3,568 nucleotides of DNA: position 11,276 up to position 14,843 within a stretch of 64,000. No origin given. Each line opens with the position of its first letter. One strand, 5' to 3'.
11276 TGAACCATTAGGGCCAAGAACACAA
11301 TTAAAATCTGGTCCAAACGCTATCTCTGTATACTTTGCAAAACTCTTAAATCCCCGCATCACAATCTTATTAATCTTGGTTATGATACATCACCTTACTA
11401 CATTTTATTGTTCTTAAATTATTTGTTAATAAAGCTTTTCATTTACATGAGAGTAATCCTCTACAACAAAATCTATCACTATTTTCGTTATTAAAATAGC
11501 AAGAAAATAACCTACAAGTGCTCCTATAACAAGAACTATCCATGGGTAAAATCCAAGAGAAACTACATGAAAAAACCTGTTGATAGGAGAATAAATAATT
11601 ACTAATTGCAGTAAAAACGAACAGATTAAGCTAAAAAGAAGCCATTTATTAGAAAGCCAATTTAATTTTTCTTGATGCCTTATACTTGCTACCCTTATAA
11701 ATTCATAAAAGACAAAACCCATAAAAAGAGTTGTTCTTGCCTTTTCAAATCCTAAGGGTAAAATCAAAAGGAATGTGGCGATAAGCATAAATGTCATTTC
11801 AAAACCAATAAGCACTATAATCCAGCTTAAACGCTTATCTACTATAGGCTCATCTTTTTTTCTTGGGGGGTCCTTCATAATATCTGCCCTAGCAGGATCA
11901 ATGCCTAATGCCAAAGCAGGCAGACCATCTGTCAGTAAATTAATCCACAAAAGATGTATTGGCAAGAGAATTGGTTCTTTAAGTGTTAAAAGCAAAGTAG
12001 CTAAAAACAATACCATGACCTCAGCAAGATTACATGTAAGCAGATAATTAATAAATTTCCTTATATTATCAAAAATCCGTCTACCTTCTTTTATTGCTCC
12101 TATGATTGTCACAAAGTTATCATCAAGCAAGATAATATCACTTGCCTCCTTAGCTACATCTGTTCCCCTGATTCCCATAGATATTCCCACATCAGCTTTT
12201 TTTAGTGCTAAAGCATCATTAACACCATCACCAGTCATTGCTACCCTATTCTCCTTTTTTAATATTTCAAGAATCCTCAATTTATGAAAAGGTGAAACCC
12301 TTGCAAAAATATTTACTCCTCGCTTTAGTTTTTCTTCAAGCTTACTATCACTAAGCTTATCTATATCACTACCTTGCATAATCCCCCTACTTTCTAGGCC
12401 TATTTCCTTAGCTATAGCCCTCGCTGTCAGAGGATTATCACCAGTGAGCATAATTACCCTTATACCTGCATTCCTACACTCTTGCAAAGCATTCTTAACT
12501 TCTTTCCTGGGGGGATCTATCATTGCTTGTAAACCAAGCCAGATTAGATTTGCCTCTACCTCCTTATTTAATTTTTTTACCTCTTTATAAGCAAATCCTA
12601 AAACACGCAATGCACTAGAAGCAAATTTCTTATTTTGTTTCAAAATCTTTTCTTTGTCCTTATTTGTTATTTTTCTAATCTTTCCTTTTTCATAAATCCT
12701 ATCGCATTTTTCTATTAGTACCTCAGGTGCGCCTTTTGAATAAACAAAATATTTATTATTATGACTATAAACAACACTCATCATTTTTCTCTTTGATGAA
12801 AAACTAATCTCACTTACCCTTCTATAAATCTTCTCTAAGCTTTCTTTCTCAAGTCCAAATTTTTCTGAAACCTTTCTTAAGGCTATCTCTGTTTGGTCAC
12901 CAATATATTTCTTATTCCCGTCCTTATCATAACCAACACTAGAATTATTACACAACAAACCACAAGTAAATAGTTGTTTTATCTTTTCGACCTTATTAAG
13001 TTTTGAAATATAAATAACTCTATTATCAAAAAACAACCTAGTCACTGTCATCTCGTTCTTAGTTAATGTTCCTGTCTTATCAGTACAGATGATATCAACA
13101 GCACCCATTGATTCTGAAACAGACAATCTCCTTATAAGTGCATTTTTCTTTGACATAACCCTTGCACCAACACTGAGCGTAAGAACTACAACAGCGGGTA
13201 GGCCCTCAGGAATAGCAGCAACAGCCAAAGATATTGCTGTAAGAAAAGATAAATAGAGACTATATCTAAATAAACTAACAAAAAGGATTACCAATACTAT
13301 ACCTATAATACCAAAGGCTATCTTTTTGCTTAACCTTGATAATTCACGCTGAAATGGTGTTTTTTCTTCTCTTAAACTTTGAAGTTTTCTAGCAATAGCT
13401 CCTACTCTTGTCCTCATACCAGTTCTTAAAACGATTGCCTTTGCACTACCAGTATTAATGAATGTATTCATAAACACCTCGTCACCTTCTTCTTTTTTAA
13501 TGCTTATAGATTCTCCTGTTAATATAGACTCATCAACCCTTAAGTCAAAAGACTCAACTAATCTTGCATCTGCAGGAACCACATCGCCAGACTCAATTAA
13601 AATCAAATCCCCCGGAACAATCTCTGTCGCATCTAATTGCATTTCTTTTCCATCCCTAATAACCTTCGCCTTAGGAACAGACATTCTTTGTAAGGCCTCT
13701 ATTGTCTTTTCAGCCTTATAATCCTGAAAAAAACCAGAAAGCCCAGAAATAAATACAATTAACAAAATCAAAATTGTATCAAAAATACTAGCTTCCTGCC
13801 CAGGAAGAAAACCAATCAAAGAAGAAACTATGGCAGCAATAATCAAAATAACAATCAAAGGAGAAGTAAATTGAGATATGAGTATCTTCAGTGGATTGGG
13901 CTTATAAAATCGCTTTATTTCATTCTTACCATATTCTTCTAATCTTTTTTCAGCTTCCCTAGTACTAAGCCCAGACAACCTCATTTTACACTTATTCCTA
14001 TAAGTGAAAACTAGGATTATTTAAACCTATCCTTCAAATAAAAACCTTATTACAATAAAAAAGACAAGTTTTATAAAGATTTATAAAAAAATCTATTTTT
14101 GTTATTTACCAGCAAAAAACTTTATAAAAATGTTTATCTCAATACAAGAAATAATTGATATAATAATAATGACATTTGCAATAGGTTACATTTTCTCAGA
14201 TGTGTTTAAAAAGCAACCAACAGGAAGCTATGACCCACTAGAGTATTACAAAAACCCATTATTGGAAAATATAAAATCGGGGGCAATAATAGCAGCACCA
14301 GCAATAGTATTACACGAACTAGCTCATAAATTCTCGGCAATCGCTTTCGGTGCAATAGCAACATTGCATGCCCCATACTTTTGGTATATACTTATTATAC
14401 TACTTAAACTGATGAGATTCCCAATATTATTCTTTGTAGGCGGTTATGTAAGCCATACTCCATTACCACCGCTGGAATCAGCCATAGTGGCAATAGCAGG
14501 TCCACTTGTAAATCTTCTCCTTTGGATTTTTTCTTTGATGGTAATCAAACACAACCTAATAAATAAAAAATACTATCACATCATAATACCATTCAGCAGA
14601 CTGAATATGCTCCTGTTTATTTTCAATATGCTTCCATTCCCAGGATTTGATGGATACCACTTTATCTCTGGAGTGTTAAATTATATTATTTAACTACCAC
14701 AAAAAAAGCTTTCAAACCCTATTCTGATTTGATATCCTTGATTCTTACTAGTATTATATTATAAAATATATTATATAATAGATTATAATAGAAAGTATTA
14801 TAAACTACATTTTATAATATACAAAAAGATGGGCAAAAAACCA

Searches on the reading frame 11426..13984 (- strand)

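Call 13: search_protein_families(library=pfam, proteins=[window:11426-13984:-])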
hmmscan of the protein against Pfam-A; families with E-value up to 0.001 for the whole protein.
window:11426-13984:- (852 aa): 6 families
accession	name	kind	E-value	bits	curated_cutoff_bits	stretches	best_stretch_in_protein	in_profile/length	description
PF00122.25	E1-E2_ATPase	-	6.4e-54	182.6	28.1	1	101-280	2-181/181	E1-E2 ATPase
PF00689.26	Cation_ATPase_C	-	5.5e-40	137.4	27.3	1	672-834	3-173/175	Cation transporting ATPase, C-terminus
PF13246.12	Cation_ATPase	-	2e-24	85.9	21.7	1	344-430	2-91/91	Cation transport ATPase (P-type)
PF00702.32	Hydrolase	-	1.9e-20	74.5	26.4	1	296-598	1-191/191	haloacid dehalogenase-like hydrolase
PF00690.31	Cation_ATPase_N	-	1.4e-16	60.3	20.4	1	4-54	19-69/69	Cation transporter/ATPase, N-terminus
PF08282.18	Hydrolase_3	-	0.00033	20.9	20.9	0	494-546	18-71/255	haloacid dehalogenase-like hydrolase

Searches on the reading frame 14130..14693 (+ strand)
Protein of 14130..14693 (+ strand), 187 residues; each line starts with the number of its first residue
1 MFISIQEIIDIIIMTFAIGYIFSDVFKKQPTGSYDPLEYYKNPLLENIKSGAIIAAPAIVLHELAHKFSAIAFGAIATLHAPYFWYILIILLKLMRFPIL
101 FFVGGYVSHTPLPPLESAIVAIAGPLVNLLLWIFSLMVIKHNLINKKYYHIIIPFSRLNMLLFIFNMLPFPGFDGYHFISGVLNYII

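Call 13: search_protein_families(library=pfam, proteins=[window:14130-14693:+])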
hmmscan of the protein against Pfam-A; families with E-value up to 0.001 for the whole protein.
window:14130-14693:+ (187 aa): 1 family
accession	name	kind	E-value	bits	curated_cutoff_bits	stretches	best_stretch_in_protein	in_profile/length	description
PF02163.28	Peptidase_M50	-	2.4e-08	34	27.2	1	58-139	9-100/221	Peptidase family M50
